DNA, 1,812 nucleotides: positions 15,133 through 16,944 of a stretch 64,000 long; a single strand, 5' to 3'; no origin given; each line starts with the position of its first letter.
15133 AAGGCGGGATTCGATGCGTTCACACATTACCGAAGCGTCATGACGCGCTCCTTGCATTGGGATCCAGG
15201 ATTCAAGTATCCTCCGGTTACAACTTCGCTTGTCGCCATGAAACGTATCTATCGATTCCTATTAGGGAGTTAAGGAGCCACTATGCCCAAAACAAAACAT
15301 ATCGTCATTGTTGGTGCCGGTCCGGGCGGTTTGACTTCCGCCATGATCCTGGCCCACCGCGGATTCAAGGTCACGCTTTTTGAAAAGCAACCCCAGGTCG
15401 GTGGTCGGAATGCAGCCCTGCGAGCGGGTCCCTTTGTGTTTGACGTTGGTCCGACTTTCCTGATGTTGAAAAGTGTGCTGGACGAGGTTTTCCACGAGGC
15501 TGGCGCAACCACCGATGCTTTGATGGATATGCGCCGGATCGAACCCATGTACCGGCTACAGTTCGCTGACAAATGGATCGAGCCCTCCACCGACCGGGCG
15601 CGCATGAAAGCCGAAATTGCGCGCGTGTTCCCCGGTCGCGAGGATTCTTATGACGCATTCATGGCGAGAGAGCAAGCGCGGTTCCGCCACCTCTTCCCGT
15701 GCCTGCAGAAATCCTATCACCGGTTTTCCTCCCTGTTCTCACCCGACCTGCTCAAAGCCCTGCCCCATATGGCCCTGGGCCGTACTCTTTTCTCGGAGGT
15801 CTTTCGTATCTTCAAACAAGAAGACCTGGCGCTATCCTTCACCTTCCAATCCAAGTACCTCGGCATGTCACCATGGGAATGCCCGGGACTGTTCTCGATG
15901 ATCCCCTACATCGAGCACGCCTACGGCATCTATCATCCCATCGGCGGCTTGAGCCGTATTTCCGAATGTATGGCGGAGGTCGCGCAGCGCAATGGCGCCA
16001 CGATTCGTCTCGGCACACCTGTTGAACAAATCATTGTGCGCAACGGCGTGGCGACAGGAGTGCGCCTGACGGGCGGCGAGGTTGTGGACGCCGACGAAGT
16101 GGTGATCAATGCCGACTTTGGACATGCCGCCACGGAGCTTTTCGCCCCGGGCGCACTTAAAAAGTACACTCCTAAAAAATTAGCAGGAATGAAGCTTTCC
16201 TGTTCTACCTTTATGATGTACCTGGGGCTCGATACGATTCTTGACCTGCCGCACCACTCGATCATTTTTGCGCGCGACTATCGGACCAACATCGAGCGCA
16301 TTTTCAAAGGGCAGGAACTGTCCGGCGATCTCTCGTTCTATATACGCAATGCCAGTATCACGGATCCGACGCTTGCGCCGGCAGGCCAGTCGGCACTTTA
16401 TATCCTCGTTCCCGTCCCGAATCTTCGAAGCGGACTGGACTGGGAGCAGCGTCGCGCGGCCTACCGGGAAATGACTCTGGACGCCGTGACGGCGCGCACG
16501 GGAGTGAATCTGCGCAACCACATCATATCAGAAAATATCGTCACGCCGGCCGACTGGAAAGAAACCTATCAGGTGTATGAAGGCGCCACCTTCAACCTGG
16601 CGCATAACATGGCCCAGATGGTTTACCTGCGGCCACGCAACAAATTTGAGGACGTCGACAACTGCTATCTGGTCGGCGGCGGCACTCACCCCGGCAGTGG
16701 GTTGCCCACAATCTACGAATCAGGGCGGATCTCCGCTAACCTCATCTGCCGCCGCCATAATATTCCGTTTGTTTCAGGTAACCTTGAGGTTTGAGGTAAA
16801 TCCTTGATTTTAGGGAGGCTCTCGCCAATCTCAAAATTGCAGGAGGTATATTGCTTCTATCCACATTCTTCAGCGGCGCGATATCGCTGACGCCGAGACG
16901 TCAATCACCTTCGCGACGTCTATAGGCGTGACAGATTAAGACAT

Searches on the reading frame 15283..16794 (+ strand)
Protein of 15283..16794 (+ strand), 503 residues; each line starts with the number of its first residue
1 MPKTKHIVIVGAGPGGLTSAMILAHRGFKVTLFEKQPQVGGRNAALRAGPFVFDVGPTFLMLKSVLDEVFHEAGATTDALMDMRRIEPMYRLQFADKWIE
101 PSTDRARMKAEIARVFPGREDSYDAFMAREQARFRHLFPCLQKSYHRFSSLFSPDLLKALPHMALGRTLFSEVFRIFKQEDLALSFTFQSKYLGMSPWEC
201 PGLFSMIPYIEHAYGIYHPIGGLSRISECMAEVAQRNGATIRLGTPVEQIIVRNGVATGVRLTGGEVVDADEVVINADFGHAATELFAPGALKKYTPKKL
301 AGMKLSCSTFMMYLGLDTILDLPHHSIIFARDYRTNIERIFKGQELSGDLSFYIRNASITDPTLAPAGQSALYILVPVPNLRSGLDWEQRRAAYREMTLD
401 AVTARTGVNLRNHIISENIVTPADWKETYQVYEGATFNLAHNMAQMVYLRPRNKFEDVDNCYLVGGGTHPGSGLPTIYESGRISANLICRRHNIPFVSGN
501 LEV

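Call 3: search_protein_families(library=pfam, proteins=[window:15283-16794:+], max_evalue=0.01)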
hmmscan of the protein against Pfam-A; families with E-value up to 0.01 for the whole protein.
window:15283-16794:+ (503 aa): 14 families
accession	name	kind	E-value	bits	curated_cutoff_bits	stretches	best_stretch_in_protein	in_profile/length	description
PF01593.30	Amino_oxidase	-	3.2e-25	89.7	19.8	1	15-488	2-442/443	Flavin containing amine oxidoreductase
PF01266.30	DAO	-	2.3e-15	57.4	27.9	2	7-114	2-108/353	FAD dependent oxidoreductase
PF13450.12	NAD_binding_8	-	6.2e-12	46.1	21.9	1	9-61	1-53/68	NAD(P)-binding Rossmann-like domain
PF07992.20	Pyr_redox_2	-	2.8e-10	40.5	26.1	1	6-38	2-34/291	Pyridine nucleotide-disulphide oxidoreductase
PF00890.30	FAD_binding_2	-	2.3e-08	34.1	20.4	1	7-46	2-40/414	FAD binding domain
PF01946.23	Thi4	-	2.7e-08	33.8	26.2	1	6-41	19-55/235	Thi4 family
PF03486.20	HI0933_like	-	1.4e-07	31.6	50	1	6-40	2-36/244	HI0933-like protein Rossmann domain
PF12831.13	FAD_oxidored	-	3.6e-06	27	27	1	7-71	2-66/416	FAD dependent oxidoreductase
PF00070.33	Pyr_redox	-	7.3e-06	26.9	22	1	6-40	1-35/82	Pyridine nucleotide-disulphide oxidoreductase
PF01494.25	FAD_binding_3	-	3.7e-05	23.6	22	1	7-37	4-34/349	FAD binding domain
PF01134.28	GIDA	-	0.0013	18.3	22.1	0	7-36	2-31/391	Glucose inhibited division protein A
PF13738.12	Pyr_redox_3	-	0.0047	16.7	30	0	8-38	1-31/305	Pyridine nucleotide-disulphide oxidoreductase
PF00996.24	GDI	-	0.0048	15.9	23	0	218-276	225-283/436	GDP dissociation inhibitor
PF04820.20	Trp_halogenase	-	0.0049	16.2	21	0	7-36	2-35/458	Tryptophan halogenase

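Call 7: search_protein_families(library=ncbifam, proteins=[window:15283-16794:+], max_evalue=0.01)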
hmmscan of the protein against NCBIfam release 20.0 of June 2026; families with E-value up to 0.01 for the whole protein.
window:15283-16794:+ (503 aa): 102 families (the best 25 are shown)
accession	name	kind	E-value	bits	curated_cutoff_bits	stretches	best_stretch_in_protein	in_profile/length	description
TIGR02734.1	crtI_fam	subfamily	6.5e-133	444.1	238.1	1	7-490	1-490/504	phytoene desaturase family protein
NF058655.1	CrtID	equivalog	1.5e-95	320.8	640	1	7-484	1-477/478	bifunctional phytoene desaturase/3,4-desaturase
NF042421.1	hydcarot_desat_CrtD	equivalog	4.1e-70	236.6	500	1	6-490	3-485/487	1-hydroxycarotenoid 3,4-desaturase CrtD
NF045637.1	carotdesatCrtDProt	equivalog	1.5e-68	231.5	580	1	7-489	1-483/485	1-hydroxycarotenoid 3,4-desaturase CrtD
NF045689.1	BCarotKetCrtO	equivalog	4.5e-24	84.9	1000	3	343-487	380-534/563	beta-carotene ketolase CrtO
TIGR02733.1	desat_CrtD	equivalog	1.2e-20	73.7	549.7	1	5-488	2-488/492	C-3',4' desaturase CrtD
TIGR02730.1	carot_isom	equivalog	9.6e-20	70.9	586.9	2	209-486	214-486/493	carotenoid isomerase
NF005560.0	PRK07233.1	equivalog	2.8e-15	56.1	252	2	6-48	2-44/435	hypothetical protein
NF005547.0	PRK07208.1-3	equivalog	5.4e-14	51.8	380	1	3-58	3-58/465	hypothetical protein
TIGR03467.1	HpnE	equivalog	2.8e-13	50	283.05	1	7-50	1-44/430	hydroxysqualene dehydroxylase HpnE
NF005548.0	PRK07208.1-4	equivalog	2.3e-11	43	389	1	4-97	3-97/488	hypothetical protein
NF001933.0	PRK00711.1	subfamily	6.9e-09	35.2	383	1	6-49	2-45/429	D-amino acid dehydrogenase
NF009410.0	PRK12771.1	subfamily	1.2e-08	34.1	516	1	4-41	138-175/566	NAD(P)-binding protein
NF045599.1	bili_reduct_long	exception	1.2e-08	33.6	750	1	3-42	380-419/641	bilirubin reductase, long form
TIGR03997.1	mycofact_OYE_2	equivalog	1.8e-08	33.3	793.15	1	4-45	379-420/645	mycofactocin system FadH/OYE family oxidoreductase 2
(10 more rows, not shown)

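Call 23: find_related_loci(query=window:15283-16791:+, collection=genome_contigs, flank=10000)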
Query window:15283-16791:+ (503 aa) in genome_contigs; peptide patterns used: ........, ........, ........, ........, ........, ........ (x = any residue, [..] = any of these).
600 stretches matched a pattern (row limit reached: there are more); 580 encode a relative of the query (tblastn E <= 1e-3); the best 80 are kept; 80 distinct loci.
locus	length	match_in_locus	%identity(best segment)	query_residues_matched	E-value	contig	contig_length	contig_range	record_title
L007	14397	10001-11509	80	1-503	0e+0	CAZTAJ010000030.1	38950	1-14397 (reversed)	MAG TPA_asm: uncultured Verrucomicrobiota bacterium isolate SRP272421_co4_360 genome assembly, contig: NODE_1826_length_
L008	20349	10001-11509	78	1-503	0e+0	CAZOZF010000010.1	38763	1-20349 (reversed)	MAG TPA_asm: uncultured Verrucomicrobiota bacterium isolate SRP272421_co1_241 genome assembly, contig: NODE_2005_length_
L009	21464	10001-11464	56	5-490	0e+0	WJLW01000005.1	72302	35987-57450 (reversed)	MAG: Chitinivibrionales bacterium isolate Bin_355 k141_68586, whole genome shotgun sequence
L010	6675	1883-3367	52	1-494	0e+0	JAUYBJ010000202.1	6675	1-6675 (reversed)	MAG: Methylococcales bacterium isolate C19_metabat.bin.15 C19_k141_59892, whole genome shotgun sequence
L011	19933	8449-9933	52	1-494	0e+0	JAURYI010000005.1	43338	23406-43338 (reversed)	MAG: Methylococcales bacterium isolate E2_concoct.bin.53 E2_k141_49773, whole genome shotgun sequence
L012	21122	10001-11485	52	1-494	0e+0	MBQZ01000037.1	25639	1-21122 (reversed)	Crenothrix sp. D3 NODE_37_length_25639_cov_13.2279_ID_73, whole genome shotgun sequence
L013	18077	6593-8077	52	1-494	0e+0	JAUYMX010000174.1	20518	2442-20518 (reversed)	MAG: Methylococcaceae bacterium isolate C3_concoct.bin.71 C3_k141_114424, whole genome shotgun sequence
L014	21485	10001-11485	56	3-496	0e+0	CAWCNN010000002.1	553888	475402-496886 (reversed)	MAG: uncultured Acidobacteriaceae bacterium isolate MFD05502.bin.2.89 genome assembly, contig: contig_11900, whole genom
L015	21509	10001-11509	55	3-503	0e+0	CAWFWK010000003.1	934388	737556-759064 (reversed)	MAG: uncultured Acidobacteriaceae bacterium isolate MFD04967.bin.1.168 genome assembly, contig: contig_16180, whole geno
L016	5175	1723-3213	53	1-496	0e+0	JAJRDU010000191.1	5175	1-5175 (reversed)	MAG: Methylococcaceae bacterium isolate OWC_0100 OWC_0100_k121_4135394, whole genome shotgun sequence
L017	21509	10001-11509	55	3-503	0e+0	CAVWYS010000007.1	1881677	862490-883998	MAG: uncultured Acidobacteriaceae bacterium isolate MFD09286.bin.1.62 genome assembly, contig: contig_53597, whole genom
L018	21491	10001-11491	52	1-496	0e+0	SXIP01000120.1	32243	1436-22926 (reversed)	MAG: Methylococcaceae bacterium isolate F1-120-MAGs053 F1-120__c396533, whole genome shotgun sequence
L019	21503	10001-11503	55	5-503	0e+0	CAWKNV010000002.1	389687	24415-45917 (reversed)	MAG: uncultured Acidobacteriaceae bacterium isolate MFD05502.bin.2.83 genome assembly, contig: contig_23821, whole genom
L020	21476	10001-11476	56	5-495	0e+0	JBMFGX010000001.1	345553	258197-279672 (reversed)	MAG: Acidobacteriaceae bacterium isolate KM4311-09 NODE_1_length_345553_cov_17.667942, whole genome shotgun sequence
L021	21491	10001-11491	52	1-496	0e+0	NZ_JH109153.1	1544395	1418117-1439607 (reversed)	Methylobacter tundripaludum SV96 Mettuscaffold_2, whole genome shotgun sequence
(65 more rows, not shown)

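Call 34: find_encoding_contigs(protein=window:15283-16794:+, flank=10000, max_places=6)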
Protein window:15283-16794:+ (503 aa): 1 contig read that carries it; 1 place shown.
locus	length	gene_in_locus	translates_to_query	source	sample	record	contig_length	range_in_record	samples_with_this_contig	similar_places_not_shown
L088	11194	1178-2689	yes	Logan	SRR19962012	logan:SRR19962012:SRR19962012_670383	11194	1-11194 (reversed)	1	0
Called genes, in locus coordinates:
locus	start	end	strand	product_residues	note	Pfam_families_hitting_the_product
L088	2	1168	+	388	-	?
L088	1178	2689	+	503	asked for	PF00070:Pyr_redox (faint), PF00890:FAD_binding_2 (weak), PF01266:DAO (weak), PF01593:Amino_oxidase, PF01946:Thi4 (weak), PF12831:FAD_oxidored (weak), PF13450:NAD_binding_8, PF01266:DAO (weak), +2 more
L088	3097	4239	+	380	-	-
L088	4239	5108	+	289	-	PF12281:NTP_transf_8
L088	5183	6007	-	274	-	PF02585:PIG-L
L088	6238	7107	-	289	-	PF08843:AbiEii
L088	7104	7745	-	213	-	-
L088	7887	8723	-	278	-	PF01026:TatD_DNase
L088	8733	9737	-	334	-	PF00528:BPD_transp_1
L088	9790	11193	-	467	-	?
